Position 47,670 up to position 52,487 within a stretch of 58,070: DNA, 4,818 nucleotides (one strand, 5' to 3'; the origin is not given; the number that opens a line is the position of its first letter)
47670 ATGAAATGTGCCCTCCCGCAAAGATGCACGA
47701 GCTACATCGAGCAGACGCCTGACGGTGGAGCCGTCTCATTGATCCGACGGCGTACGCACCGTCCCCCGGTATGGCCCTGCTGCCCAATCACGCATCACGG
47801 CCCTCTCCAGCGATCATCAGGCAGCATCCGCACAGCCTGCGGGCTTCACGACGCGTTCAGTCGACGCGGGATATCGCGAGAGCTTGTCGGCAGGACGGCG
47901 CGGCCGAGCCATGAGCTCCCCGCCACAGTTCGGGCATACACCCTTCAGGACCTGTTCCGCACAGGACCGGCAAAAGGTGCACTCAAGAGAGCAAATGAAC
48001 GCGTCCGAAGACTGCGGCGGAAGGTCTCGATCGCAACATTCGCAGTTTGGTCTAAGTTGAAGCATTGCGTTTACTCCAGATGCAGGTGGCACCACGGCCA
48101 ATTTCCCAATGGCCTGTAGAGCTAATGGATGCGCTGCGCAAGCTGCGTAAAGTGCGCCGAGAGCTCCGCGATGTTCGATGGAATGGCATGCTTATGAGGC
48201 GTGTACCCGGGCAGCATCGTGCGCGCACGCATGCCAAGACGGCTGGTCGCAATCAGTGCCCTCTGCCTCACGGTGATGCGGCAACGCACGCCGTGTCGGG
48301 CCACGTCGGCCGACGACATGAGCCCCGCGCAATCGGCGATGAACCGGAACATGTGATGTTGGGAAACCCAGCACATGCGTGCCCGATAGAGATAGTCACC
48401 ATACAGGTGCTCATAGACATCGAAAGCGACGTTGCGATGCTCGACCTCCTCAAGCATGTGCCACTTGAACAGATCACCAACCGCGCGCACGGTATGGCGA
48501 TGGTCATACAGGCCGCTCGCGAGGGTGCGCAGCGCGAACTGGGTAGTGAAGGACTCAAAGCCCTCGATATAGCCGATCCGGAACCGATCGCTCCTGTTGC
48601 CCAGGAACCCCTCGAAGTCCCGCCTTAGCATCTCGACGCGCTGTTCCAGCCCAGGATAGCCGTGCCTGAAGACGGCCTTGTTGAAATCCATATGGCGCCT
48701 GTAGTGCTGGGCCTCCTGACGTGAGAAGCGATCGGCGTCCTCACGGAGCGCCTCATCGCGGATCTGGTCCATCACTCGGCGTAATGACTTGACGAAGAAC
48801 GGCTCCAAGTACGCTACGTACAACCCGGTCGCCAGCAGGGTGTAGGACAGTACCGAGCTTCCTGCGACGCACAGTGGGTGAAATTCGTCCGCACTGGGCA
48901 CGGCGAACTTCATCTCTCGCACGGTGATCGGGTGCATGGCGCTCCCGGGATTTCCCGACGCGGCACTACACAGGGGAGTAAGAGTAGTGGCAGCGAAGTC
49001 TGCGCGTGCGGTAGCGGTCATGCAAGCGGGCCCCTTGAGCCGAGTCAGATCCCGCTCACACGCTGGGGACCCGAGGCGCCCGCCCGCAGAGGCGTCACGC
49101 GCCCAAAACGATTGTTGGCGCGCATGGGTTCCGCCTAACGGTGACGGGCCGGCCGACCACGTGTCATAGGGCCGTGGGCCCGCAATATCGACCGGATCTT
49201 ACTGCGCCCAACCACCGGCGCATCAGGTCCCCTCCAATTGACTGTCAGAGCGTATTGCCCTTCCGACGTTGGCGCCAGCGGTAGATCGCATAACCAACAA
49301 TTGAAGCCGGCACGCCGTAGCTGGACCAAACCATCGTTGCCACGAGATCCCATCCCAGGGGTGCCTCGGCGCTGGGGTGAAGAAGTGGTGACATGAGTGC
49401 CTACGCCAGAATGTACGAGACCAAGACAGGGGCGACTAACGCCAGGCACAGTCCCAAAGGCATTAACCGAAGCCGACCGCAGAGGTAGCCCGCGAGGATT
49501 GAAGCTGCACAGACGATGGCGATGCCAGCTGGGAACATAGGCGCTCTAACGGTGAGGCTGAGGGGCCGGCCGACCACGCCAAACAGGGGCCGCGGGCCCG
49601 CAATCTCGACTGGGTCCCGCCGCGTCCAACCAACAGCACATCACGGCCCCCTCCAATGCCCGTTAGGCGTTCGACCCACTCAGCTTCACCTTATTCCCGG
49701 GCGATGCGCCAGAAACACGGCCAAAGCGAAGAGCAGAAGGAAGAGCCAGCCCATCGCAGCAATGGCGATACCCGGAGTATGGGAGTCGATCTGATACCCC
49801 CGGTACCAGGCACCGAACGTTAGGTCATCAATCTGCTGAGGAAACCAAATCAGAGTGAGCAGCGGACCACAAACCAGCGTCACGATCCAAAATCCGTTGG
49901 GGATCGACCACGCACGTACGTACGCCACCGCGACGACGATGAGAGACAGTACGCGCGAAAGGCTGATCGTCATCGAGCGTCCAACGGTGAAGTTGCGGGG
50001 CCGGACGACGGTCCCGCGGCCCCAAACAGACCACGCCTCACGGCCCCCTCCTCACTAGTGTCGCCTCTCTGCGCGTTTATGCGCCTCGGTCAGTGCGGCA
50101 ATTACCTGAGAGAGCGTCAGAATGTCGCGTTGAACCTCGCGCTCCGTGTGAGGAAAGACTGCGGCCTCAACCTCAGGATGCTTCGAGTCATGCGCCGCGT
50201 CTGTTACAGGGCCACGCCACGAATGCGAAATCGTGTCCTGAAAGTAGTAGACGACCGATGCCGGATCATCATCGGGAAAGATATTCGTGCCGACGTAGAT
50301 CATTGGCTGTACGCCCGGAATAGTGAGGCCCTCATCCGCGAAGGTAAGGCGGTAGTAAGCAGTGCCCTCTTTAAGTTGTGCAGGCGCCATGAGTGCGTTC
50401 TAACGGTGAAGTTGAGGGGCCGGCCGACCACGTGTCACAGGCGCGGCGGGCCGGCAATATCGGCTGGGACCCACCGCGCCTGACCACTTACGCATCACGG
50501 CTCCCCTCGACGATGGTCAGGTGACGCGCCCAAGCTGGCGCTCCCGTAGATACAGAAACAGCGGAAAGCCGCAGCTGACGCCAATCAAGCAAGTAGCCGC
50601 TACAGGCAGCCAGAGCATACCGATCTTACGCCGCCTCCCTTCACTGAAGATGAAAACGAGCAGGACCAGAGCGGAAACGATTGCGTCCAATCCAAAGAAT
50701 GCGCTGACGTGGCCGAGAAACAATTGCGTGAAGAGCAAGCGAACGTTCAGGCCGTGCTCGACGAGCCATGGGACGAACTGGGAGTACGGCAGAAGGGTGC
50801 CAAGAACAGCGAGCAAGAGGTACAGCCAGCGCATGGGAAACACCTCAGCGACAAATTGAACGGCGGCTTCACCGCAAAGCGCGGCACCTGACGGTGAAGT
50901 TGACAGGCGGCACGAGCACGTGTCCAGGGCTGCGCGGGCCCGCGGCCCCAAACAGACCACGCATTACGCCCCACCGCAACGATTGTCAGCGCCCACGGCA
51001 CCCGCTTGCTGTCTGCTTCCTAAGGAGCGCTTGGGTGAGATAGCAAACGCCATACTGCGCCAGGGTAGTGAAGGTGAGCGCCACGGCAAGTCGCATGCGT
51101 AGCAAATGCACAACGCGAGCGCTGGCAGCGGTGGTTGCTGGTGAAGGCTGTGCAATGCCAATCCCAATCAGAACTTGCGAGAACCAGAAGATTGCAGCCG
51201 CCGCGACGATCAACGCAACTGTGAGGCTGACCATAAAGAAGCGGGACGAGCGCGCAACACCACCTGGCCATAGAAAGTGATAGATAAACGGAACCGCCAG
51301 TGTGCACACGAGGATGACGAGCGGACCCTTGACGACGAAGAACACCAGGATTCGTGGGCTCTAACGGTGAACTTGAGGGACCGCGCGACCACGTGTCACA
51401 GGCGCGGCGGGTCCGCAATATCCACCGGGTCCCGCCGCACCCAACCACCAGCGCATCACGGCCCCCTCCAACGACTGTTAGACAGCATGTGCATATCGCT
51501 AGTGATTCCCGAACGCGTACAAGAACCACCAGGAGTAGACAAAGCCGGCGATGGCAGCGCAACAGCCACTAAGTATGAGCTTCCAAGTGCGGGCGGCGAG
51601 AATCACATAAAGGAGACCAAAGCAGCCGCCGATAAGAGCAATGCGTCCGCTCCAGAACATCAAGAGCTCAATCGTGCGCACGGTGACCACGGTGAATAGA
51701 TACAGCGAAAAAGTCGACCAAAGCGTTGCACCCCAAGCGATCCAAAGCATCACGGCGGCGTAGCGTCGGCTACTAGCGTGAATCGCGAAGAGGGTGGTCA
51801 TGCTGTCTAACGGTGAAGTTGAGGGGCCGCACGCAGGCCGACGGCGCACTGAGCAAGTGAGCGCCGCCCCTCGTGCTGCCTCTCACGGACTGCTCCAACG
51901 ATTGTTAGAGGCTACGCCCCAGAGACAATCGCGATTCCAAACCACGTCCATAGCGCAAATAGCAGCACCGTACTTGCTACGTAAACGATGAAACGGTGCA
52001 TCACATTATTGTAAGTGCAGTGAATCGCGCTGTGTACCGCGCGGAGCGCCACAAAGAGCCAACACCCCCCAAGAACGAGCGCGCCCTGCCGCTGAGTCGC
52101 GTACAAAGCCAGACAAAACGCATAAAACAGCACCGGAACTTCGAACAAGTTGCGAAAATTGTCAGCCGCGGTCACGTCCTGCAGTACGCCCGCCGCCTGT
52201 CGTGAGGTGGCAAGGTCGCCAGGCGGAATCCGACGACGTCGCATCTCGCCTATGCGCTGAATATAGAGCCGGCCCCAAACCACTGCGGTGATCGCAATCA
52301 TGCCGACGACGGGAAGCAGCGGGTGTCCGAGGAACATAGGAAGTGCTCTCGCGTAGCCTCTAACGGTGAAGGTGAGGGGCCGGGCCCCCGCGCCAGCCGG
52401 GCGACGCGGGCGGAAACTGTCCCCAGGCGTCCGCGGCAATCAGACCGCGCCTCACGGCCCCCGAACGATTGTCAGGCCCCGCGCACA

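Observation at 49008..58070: Chromosomal integron cassette array (17 clear attC sites, 16 cassettes in ~9 kb) running off the window; integrase not present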

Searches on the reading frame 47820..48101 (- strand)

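Call 18: search_protein_families(library=pfam, max_evalue=0.01, proteins=[window:47820-48101:-])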
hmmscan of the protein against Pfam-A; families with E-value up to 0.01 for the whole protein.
seq(94 aa): 3 families
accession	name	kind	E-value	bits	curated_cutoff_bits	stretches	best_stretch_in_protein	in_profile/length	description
PF06906.16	DUF1272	-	1.1e-28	99.5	25.3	1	13-69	1-57/57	Protein of unknown function (DUF1272)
PF17915.7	zf_Rg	-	0.0032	17.3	25.5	1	50-65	4-19/49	Reverse gyrase zinc finger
PF04135.18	Nop10p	-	0.0074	16.8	27.2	0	44-77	8-44/52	Nucleolar RNA-binding protein, Nop10p family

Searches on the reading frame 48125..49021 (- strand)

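Call 17: search_protein_families(library=pfam, max_evalue=0.01, proteins=[window:48125-49021:-])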
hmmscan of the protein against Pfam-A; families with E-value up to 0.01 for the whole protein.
seq(299 aa): 1 family
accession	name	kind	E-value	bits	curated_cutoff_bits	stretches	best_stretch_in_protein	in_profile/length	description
PF10118.14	Metal_hydrol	-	1.4e-42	146.6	33.2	1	34-278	2-246/247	Predicted metal-dependent hydrolase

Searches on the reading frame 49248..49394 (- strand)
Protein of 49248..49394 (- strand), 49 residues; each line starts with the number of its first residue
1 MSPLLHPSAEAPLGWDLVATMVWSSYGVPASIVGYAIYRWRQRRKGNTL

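Call 17: search_protein_families(library=pfam, max_evalue=0.01, proteins=[window:49248-49394:-])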
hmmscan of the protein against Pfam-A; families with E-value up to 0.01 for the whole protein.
seq(49 aa): 0 families

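Call 60: search_protein_families(library=padloc, max_evalue=0.01, proteins=[window:49248-49394:-])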
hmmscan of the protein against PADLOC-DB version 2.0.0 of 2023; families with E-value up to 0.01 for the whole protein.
seq(49 aa): 0 families

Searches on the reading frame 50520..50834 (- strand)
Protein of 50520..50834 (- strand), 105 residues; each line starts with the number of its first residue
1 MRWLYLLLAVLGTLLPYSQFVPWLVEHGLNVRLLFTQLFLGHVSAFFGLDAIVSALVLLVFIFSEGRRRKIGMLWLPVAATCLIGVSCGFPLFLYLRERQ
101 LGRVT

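Call 17: search_protein_families(library=pfam, max_evalue=0.01, proteins=[window:50520-50834:-])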
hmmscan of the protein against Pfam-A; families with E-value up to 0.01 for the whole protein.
seq(105 aa): 1 family
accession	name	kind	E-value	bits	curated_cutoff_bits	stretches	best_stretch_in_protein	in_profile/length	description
PF11196.13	DUF2834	-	6.3e-31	106.9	22.9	1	4-99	1-96/96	Protein of unknown function DUF2834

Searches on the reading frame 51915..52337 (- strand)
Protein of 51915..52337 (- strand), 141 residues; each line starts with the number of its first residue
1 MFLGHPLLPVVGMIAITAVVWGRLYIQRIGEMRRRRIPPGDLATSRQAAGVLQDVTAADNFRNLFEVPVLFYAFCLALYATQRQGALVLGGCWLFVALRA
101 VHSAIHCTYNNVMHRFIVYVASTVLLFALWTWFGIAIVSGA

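Call 17: search_protein_families(library=pfam, max_evalue=0.01, proteins=[window:51915-52337:-])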
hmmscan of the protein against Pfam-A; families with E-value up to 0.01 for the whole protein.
seq(141 aa): 1 family
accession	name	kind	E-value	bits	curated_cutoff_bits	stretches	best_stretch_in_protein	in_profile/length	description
PF01124.23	MAPEG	-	1.1e-14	55.1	23.4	1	7-132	2-126/129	MAPEG family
